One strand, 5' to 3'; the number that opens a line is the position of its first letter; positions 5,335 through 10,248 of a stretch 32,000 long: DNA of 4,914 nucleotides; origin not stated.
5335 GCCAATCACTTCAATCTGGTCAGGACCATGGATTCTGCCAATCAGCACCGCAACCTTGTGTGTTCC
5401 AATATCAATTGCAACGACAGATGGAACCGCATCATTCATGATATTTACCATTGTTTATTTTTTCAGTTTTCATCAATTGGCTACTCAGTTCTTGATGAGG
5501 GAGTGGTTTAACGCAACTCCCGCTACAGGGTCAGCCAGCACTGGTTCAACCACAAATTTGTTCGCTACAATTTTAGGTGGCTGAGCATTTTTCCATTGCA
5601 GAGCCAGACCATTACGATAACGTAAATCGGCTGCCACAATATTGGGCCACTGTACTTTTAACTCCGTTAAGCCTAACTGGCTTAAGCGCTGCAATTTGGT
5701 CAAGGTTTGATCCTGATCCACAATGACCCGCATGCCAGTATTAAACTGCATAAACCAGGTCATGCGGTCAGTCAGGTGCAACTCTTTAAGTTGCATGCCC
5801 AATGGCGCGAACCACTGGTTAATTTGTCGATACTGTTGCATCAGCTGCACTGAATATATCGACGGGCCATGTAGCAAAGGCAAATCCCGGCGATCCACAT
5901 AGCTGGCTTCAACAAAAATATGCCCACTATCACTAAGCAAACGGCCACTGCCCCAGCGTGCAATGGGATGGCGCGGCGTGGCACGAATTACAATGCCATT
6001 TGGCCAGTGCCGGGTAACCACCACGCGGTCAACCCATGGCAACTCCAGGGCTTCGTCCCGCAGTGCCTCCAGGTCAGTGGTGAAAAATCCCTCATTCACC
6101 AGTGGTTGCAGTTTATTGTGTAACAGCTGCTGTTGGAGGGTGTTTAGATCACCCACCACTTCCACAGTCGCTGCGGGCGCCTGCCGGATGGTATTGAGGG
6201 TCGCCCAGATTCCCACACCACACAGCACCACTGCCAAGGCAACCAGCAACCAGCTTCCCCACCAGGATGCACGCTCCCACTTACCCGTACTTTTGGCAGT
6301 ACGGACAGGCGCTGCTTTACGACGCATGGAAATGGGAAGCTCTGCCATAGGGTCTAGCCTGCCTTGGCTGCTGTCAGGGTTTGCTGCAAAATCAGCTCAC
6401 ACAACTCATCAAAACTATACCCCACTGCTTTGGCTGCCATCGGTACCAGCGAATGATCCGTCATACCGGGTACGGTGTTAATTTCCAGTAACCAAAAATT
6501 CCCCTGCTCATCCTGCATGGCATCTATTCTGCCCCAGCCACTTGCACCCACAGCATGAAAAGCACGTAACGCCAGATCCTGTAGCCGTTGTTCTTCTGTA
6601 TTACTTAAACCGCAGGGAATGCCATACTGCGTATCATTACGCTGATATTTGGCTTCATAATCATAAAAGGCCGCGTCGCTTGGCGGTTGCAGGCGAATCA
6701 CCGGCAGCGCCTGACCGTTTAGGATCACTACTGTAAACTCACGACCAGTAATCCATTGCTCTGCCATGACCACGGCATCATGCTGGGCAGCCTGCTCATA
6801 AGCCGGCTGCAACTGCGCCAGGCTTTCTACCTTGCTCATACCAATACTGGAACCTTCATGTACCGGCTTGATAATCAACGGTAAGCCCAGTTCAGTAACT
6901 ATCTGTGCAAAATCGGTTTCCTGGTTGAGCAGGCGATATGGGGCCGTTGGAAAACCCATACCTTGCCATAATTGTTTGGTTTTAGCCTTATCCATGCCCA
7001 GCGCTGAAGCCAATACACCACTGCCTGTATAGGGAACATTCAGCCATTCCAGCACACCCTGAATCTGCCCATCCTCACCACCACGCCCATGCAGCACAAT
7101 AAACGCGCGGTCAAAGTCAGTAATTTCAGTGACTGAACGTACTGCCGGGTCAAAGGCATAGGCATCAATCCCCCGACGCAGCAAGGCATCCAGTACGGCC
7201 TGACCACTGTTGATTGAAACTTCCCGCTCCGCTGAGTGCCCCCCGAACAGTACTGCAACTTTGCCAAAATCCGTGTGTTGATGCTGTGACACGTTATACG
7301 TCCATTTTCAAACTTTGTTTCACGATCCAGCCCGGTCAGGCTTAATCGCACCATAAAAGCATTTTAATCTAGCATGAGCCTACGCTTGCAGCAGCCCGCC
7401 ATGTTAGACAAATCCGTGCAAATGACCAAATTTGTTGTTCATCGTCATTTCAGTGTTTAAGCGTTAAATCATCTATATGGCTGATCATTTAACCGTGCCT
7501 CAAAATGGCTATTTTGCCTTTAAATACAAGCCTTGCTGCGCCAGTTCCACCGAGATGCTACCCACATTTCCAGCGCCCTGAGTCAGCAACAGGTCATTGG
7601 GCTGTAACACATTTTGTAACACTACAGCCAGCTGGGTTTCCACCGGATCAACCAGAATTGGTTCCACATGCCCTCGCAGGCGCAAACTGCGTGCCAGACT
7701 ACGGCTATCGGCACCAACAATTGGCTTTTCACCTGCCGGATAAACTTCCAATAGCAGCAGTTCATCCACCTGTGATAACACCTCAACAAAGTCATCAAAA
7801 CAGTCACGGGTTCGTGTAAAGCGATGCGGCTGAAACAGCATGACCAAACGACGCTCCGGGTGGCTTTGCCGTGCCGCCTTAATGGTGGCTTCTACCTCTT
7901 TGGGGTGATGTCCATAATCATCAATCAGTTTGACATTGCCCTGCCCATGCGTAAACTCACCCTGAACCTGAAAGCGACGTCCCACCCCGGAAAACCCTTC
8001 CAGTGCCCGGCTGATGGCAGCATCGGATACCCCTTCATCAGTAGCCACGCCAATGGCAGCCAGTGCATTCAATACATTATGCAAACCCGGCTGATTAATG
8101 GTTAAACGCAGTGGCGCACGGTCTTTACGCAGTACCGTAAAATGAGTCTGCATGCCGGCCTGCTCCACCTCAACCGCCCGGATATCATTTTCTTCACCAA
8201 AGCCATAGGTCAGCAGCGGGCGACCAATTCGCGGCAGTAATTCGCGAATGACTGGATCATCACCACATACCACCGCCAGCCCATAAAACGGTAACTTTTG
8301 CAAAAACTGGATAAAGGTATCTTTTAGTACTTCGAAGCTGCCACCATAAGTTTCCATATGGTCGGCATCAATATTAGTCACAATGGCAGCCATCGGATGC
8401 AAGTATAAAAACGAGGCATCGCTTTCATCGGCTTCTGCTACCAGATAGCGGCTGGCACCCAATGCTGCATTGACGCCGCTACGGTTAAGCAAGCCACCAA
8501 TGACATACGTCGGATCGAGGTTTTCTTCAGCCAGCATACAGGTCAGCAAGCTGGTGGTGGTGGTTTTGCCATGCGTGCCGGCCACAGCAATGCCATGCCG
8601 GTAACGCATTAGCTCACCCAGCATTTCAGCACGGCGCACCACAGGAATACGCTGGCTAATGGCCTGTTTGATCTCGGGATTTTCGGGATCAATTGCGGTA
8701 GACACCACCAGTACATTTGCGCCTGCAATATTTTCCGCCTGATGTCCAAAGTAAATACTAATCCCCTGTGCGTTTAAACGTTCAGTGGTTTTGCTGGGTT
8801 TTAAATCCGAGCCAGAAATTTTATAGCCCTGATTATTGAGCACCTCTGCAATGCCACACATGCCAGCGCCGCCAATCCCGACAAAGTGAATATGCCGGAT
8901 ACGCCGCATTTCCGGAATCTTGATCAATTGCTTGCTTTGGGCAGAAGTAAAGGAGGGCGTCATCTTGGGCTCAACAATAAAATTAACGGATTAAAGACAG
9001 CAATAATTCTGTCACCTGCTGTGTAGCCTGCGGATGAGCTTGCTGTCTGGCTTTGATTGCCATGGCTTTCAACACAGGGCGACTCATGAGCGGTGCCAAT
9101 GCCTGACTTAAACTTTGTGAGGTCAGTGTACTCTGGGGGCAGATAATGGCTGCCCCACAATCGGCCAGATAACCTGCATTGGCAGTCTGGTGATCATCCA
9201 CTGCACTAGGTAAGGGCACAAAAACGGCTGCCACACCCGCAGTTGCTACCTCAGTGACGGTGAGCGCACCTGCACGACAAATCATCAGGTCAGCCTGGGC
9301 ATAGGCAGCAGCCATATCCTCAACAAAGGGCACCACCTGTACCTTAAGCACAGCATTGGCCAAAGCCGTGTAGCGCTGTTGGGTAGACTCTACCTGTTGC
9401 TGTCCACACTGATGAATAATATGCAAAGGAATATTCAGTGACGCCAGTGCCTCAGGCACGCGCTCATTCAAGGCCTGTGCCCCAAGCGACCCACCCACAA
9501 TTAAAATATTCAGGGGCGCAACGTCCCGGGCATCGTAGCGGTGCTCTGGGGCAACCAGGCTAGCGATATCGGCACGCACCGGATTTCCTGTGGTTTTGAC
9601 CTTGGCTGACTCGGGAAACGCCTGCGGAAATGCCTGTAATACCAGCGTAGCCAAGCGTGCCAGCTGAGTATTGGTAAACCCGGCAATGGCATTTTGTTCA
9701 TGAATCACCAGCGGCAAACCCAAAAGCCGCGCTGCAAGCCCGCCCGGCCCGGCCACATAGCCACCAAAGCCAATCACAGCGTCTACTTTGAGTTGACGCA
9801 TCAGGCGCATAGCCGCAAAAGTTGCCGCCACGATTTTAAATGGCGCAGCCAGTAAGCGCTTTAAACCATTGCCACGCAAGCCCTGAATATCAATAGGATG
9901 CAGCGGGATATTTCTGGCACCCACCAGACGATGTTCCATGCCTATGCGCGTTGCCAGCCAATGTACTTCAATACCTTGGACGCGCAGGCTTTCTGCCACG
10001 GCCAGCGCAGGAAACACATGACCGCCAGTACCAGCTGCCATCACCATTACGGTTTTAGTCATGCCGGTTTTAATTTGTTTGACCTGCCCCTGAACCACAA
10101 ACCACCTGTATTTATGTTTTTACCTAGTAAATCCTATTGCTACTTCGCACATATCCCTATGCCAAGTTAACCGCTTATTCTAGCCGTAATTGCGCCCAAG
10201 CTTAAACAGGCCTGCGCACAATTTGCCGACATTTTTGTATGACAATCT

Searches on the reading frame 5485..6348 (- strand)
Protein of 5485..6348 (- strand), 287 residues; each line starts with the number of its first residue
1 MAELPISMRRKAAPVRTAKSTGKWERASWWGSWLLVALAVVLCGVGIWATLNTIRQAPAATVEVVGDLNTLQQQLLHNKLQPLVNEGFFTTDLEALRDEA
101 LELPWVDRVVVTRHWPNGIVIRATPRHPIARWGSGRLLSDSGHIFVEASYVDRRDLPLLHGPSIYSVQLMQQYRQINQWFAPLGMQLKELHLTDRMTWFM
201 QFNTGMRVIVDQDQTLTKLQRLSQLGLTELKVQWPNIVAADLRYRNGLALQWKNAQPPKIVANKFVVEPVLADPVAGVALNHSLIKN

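Call 78: search_protein_families(library=pfam, proteins=[window:5485-6348:-], max_evalue=0.00001)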
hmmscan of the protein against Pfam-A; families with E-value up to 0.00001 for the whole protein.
window:5485-6348:- (287 aa): 2 families
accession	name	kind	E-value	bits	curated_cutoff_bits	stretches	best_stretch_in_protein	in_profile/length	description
PF03799.20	FtsQ_DivIB_C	-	1.6e-14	55.1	21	1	130-243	1-114/114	Cell division protein FtsQ/DivIB, C-terminal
PF08478.15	POTRA_1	-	9.7e-13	48.7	23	1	58-122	2-65/69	POTRA domain, FtsQ-type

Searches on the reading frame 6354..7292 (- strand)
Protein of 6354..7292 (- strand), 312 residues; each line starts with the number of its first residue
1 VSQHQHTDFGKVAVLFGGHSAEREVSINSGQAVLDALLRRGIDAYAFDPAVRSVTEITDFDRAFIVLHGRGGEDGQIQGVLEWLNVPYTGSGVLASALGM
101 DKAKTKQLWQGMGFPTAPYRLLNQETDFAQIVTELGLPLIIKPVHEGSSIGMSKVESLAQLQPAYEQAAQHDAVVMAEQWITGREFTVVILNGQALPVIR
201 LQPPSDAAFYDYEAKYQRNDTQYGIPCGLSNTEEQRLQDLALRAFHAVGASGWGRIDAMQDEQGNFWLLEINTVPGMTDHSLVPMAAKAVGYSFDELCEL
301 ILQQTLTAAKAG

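Call 78: search_protein_families(library=pfam, proteins=[window:6354-7292:-], max_evalue=0.00001)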
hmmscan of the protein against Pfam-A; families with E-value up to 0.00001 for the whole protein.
window:6354-7292:- (312 aa): 4 families
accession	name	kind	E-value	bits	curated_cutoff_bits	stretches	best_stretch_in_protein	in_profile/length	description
PF07478.18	Dala_Dala_lig_C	-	5.2e-58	196.4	24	1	108-302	1-203/204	D-ala D-ala ligase C-terminus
PF01820.27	Dala_Dala_lig_N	-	1e-21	78.1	34.6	2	55-91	85-121/121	D-ala D-ala ligase N-terminus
PF02222.28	ATP-grasp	-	5.1e-09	36.5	27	1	109-258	3-147/179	ATP-grasp domain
PF02786.22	CPSase_L_D2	-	2.1e-06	27.9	19.8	0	101-175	1-77/211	Carbamoyl-phosphate synthase L chain, ATP binding domain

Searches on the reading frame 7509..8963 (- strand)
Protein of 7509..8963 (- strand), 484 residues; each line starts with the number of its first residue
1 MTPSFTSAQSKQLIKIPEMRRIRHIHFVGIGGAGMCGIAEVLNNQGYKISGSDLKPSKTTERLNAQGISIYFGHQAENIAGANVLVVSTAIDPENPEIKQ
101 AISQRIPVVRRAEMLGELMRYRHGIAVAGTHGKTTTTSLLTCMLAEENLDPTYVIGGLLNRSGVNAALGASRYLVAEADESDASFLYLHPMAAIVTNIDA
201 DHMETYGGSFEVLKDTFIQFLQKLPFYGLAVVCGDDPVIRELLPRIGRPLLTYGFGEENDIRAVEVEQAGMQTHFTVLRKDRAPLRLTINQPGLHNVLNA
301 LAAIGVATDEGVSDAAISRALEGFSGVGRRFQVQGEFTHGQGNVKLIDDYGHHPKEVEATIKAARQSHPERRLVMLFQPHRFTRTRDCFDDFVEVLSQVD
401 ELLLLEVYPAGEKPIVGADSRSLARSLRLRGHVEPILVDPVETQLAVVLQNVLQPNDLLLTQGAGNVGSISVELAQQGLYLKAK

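Call 78: search_protein_families(library=pfam, proteins=[window:7509-8963:-], max_evalue=0.00001)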
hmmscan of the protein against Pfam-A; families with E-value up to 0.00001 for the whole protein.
window:7509-8963:- (484 aa): 3 families
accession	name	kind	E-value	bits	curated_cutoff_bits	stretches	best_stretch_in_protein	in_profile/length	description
PF01225.30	Mur_ligase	-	2.4e-32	111.6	21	1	24-122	1-94/95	Mur ligase family, catalytic domain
PF08245.18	Mur_ligase_M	-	1.2e-26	94.3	24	1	127-307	1-200/200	Mur ligase middle domain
PF02875.26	Mur_ligase_C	-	3.4e-18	67.1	28.4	1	329-465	1-127/127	Mur ligase, glutamate ligase domain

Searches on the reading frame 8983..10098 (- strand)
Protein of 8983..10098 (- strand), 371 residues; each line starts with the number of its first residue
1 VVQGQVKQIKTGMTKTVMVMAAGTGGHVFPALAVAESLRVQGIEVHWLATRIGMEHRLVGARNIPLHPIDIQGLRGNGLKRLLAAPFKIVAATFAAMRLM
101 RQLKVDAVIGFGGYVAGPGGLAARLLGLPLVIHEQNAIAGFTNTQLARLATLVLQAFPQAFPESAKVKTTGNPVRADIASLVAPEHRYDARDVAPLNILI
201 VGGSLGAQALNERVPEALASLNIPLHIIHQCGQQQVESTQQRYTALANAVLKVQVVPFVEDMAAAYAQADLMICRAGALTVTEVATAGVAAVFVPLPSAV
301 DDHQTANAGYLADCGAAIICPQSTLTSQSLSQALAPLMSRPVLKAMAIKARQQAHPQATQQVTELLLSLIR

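Call 78: search_protein_families(library=pfam, proteins=[window:8983-10098:-], max_evalue=0.00001)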
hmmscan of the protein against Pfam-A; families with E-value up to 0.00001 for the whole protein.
window:8983-10098:- (371 aa): 4 families
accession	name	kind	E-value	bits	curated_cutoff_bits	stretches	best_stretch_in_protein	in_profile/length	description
PF04101.22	Glyco_tran_28_C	-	1.2e-40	139.8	22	1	198-361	2-165/166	Glycosyltransferase family 28 C-terminal domain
PF03033.26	Glyco_transf_28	-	3.1e-40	137.9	26.2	1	17-154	1-138/139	Glycosyltransferase family 28 N-terminal domain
PF13579.12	Glyco_trans_4_4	-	3.2e-06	28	29.7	1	31-187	7-151/158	Glycosyl transferase 4-like domain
PF13439.12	Glyco_transf_4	-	6.6e-06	26.7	28.5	0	31-181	8-152/170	Glycosyltransferase Family 4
